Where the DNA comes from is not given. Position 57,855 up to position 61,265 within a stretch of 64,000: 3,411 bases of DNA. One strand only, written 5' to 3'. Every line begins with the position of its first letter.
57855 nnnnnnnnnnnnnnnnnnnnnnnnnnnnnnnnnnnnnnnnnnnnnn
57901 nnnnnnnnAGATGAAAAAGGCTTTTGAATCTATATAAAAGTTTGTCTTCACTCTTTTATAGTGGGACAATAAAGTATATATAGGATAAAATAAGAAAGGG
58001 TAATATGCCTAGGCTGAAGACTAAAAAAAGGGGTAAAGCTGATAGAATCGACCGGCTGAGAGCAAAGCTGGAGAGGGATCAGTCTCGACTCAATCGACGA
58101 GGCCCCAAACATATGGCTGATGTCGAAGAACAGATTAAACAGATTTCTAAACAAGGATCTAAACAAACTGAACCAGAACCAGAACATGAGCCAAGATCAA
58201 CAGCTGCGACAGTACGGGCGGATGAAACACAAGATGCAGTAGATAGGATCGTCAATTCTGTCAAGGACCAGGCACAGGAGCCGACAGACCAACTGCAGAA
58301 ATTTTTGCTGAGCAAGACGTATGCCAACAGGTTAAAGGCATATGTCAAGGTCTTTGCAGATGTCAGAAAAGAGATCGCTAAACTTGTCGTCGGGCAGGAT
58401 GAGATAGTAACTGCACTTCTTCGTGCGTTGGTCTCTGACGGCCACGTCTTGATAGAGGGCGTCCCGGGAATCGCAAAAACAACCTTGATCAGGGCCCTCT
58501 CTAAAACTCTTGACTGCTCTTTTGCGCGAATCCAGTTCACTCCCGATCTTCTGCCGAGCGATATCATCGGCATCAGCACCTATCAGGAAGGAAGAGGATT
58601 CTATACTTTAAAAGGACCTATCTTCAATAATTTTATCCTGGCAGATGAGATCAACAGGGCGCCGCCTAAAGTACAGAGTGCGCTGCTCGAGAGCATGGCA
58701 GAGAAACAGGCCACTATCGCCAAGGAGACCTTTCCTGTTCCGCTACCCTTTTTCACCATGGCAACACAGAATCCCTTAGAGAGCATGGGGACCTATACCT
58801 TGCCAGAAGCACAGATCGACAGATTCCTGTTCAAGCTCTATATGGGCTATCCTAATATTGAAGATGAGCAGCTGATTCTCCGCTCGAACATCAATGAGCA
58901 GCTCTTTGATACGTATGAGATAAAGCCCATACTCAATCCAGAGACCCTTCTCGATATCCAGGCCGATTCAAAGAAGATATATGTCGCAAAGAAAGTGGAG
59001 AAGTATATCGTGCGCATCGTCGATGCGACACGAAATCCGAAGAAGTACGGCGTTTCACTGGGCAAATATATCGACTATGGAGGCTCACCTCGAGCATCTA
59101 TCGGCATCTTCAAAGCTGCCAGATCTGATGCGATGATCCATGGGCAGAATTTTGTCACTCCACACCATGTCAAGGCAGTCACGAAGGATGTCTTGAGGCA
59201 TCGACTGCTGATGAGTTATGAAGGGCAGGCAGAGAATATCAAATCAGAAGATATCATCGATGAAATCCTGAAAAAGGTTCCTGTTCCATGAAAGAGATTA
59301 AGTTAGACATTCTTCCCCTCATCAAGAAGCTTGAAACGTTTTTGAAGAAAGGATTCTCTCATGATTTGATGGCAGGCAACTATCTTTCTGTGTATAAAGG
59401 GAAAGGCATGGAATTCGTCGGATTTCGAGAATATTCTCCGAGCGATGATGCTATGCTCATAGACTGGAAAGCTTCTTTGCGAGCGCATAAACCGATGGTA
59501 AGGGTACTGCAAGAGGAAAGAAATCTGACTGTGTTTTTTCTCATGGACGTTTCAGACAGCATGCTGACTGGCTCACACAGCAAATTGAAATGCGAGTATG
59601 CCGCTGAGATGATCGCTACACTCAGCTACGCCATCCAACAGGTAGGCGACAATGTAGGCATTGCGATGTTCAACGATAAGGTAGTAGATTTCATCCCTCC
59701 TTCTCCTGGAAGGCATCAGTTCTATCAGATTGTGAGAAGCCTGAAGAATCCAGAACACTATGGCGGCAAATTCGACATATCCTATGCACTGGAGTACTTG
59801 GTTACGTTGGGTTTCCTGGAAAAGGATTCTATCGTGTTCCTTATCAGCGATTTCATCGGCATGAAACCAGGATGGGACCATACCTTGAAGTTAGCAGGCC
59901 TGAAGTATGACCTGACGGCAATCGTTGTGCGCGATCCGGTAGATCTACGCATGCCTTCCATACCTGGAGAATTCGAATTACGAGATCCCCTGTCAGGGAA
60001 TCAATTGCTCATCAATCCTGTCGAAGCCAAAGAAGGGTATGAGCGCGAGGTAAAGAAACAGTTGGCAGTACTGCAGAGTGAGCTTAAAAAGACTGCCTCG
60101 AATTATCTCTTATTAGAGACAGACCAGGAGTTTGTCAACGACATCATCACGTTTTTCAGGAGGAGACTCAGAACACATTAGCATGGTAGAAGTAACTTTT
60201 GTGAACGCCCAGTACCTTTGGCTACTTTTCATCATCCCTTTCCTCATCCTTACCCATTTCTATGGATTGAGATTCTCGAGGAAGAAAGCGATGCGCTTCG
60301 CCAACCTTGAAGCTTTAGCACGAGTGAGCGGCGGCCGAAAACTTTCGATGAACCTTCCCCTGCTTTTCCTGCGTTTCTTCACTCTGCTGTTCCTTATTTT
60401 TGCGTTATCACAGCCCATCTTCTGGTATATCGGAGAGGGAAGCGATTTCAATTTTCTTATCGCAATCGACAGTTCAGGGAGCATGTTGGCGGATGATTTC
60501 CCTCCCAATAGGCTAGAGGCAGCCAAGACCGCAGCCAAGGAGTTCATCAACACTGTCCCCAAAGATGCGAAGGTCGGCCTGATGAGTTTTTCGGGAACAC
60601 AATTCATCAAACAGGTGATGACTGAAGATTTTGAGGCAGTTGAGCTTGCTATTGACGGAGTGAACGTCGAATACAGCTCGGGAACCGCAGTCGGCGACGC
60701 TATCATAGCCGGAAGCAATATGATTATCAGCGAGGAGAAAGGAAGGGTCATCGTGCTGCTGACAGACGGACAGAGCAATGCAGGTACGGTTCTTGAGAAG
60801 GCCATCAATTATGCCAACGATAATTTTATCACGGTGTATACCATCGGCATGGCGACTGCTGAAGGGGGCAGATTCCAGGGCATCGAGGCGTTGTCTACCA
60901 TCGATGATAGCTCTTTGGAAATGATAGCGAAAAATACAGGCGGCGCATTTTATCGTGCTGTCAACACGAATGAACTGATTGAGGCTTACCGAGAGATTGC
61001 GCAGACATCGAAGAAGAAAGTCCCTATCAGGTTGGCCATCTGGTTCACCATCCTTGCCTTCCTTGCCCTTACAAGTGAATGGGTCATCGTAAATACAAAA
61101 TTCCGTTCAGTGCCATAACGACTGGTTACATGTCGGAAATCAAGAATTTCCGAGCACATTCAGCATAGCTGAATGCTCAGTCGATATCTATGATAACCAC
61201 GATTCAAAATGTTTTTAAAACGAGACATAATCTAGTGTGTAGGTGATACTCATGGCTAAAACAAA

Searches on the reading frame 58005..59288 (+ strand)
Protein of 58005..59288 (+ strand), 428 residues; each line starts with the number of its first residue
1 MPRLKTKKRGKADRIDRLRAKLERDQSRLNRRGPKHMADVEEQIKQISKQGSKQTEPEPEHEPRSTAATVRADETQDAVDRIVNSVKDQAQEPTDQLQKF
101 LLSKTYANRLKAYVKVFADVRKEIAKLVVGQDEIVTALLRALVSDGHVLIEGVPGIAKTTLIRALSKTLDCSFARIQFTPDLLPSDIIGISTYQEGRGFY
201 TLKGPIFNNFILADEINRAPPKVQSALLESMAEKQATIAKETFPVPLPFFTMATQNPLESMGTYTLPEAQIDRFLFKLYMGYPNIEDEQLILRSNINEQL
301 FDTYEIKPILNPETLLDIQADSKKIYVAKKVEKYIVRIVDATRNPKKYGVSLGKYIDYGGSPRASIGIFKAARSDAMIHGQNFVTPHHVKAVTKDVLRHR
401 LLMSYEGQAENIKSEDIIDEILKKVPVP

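Call 23: search_protein_families(library=pfam, proteins=[window:58005-59288:+], max_evalue=0.1)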
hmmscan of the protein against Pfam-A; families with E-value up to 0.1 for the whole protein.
window:58005-59288:+ (428 aa): 13 families
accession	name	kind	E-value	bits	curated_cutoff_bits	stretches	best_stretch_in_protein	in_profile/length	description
PF07726.17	AAA_3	-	1.3e-57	193.7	27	1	147-276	1-131/131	ATPase family associated with various cellular activities (AAA)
PF17863.7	AAA_lid_2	-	2e-15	56.7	22.7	1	355-421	8-74/74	AAA lid domain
PF20030.5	bpMoxR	-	3.2e-12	46.4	27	1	119-289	5-173/205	MoxR domain in the MoxR-vWA-beta-propeller ternary systems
PF07728.20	AAA_5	-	8.2e-12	45.8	22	1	147-274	1-139/139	AAA domain (dynein-related subfamily)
PF00004.35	AAA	-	0.0002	22.2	21.2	1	148-247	1-99/131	ATPase family associated with various cellular activities (AAA)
PF13191.12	AAA_16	-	0.00027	21.9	32.6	1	128-173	2-55/167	AAA ATPase domain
PF00493.29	MCM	-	0.00055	19.6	23.3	1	110-241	22-155/224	MCM P-loop domain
PF05496.18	RuvB_N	-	0.0028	17.9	27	1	140-232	29-109/159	Holliday junction DNA helicase RuvB P-loop domain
PF25201.1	nSTAND6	-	0.0089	16.5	27.7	1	129-178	2-54/148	Novel STAND NTPase 6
PF20720.3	nSTAND3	-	0.015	15.4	27.2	1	137-167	9-39/155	Novel STAND NTPase 3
PF06135.17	IreB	-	0.019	15.6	25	1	71-142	12-76/78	IreB regulatory phosphoprotein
PF01078.27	Mg_chelatase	-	0.032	14.1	20.3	0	128-169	5-46/207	Magnesium chelatase, subunit ChlI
PF03193.22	RsgA_GTPase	-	0.051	13.8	30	1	72-175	35-136/174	RsgA GTPase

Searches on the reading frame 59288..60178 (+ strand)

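Call 23: search_protein_families(library=pfam, proteins=[window:59288-60178:+], max_evalue=0.1)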
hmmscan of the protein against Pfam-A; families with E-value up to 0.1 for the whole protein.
window:59288-60178:+ (297 aa): 4 families
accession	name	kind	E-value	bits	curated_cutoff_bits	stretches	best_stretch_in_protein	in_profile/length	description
PF01882.25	DUF58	-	3.5e-47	160.8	23.4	1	47-258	3-213/216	Protein of unknown function DUF58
PF13519.12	VWA_2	-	3e-11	44.3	27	1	82-189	1-106/107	von Willebrand factor type A domain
PF00092.34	VWA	-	7.3e-05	23.5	23.8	1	82-178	2-95/174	von Willebrand factor type A domain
PF05762.20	VWA_CoxE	-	0.00029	20.8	26.4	1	49-190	18-160/222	VWA domain containing CoxE-like protein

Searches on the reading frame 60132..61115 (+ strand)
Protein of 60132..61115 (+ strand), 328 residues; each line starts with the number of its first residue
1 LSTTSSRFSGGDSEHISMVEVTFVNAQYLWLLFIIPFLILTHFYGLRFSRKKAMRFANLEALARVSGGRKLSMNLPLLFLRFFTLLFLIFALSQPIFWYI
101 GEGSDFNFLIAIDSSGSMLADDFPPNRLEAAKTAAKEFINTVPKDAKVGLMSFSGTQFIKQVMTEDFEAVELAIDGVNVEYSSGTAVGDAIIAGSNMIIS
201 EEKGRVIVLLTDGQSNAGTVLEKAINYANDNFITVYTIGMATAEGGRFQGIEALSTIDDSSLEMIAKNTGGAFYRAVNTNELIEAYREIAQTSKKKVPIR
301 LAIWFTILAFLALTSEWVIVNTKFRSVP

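Call 23: search_protein_families(library=pfam, proteins=[window:60132-61115:+], max_evalue=0.1)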
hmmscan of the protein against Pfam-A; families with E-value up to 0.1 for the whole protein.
window:60132-61115:+ (328 aa): 5 families
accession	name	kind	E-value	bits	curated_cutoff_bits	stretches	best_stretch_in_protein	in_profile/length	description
PF00092.34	VWA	-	5.2e-18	66.3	23.8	1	110-284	4-170/174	von Willebrand factor type A domain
PF13519.12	VWA_2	-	2.8e-16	60.5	27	1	109-214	2-107/107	von Willebrand factor type A domain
PF07584.16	BatA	-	1.9e-07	31.8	25.9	1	22-95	3-77/77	Aerotolerance regulator N-terminal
PF06707.17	DUF1194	-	0.00013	21.7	27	1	108-249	6-163/206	Protein of unknown function (DUF1194)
PF01226.23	Form_Nir_trans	-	0.0044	16.9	34.6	1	216-322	93-199/240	Formate/nitrite transporter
